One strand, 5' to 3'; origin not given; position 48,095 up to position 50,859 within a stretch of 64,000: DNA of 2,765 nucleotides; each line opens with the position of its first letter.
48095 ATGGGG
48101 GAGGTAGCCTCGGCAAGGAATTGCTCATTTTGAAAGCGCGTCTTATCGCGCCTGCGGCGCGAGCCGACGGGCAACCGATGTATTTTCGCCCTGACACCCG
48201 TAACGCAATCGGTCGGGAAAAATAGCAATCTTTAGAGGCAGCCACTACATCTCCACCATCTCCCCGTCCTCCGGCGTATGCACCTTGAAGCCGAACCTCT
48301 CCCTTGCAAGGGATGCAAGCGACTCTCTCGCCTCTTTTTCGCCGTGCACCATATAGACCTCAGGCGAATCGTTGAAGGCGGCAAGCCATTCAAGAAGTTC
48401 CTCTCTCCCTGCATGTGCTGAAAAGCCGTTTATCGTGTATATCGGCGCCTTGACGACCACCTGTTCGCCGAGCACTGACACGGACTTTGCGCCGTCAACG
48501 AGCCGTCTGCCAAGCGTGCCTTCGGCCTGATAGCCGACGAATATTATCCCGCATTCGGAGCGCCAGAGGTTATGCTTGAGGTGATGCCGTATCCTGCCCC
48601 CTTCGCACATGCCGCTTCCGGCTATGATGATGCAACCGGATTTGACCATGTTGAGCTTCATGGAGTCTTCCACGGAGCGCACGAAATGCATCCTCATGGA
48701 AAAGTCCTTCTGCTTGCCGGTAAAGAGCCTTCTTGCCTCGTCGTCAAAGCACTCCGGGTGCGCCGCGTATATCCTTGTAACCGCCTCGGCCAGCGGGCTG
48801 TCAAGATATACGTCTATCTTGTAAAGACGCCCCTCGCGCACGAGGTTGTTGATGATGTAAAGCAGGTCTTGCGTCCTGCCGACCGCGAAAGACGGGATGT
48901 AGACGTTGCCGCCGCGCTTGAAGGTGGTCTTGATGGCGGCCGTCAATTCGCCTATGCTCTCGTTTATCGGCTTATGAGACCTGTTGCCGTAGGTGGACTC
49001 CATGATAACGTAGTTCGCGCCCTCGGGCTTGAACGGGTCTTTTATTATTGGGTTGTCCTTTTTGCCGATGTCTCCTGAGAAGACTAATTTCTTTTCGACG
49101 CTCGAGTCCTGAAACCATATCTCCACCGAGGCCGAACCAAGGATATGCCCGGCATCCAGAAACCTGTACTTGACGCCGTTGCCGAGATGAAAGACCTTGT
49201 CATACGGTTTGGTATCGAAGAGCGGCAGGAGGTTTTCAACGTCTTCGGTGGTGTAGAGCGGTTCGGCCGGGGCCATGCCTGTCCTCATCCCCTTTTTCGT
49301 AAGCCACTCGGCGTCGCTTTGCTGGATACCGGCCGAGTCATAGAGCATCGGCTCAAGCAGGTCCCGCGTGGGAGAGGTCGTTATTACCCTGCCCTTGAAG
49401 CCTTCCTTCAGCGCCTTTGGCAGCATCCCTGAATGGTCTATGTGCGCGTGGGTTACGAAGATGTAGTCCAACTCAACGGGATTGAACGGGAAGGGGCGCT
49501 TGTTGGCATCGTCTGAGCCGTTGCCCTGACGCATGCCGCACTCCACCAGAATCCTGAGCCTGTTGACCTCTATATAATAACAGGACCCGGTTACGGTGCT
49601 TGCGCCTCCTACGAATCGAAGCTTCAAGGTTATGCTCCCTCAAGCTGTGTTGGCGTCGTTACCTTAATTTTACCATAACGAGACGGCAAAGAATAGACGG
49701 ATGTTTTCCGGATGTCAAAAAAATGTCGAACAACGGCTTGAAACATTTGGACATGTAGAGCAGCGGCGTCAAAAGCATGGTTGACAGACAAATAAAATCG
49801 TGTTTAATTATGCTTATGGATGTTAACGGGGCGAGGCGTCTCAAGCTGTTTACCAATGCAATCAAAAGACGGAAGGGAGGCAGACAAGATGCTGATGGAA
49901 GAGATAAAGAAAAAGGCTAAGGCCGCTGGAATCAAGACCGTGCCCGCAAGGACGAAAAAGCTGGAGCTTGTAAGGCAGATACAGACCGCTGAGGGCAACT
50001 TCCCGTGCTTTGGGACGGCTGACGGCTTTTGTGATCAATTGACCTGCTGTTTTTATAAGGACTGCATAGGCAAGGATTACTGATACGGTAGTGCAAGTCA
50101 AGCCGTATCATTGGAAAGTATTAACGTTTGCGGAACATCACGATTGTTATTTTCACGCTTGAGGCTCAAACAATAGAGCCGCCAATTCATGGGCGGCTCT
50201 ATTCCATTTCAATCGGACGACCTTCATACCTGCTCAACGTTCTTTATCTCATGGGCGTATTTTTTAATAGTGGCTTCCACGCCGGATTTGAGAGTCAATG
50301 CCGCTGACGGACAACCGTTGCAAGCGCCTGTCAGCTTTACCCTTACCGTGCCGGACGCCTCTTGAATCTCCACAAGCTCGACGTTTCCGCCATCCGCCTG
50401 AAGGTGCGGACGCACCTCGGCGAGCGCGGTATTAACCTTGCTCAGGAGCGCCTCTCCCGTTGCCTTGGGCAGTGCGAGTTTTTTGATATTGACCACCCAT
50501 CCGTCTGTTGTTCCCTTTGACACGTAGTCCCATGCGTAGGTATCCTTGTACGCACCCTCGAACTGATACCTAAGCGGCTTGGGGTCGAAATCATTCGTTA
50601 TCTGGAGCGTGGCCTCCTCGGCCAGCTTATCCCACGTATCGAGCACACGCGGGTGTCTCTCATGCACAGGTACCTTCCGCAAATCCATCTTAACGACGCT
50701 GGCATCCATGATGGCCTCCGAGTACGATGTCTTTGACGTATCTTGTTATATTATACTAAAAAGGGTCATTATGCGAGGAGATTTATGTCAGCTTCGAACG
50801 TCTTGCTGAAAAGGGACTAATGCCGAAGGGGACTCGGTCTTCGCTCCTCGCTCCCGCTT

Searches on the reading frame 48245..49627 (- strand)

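Call 40: search_protein_families(library=pfam, proteins=[window:48245-49627:-], max_evalue=0.01)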
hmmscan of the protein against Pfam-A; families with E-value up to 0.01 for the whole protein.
window:48245-49627:- (460 aa): 5 families
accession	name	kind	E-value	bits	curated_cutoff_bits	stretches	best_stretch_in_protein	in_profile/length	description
PF10996.14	Beta-Casp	-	2e-42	144.9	27.7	1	252-376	1-120/120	Beta-Casp domain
PF07521.17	RMMBL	-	2.6e-18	66.2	21.6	1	390-452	2-63/63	Zn-dependent metallo-hydrolase RNA specificity domain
PF00753.33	Lactamase_B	-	6.8e-10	39.6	22.7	1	13-198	5-161/196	Metallo-beta-lactamase superfamily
PF12706.13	Lactamase_B_2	-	0.00046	20.3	27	1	25-92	2-71/200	Beta-lactamase superfamily domain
PF16661.11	Lactamase_B_6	-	0.0018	18.1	27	1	19-170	2-149/193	Metallo-beta-lactamase superfamily domain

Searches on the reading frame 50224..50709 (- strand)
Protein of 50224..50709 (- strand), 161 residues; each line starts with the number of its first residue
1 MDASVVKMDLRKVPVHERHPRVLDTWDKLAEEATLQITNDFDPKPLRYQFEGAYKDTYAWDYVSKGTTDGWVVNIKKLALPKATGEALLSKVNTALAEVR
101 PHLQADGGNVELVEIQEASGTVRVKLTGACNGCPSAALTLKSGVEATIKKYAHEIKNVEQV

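Call 40: search_protein_families(library=pfam, proteins=[window:50224-50709:-], max_evalue=0.01)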
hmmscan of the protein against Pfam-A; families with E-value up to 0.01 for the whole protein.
window:50224-50709:- (161 aa): 2 families
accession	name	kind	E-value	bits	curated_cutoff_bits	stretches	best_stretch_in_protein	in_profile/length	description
PF01106.22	NifU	-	3.8e-26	91.4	27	1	92-159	1-67/67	NifU-like domain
PF10006.14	DUF2249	-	3.1e-19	69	29.5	1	8-77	2-70/70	Uncharacterized conserved protein (DUF2249)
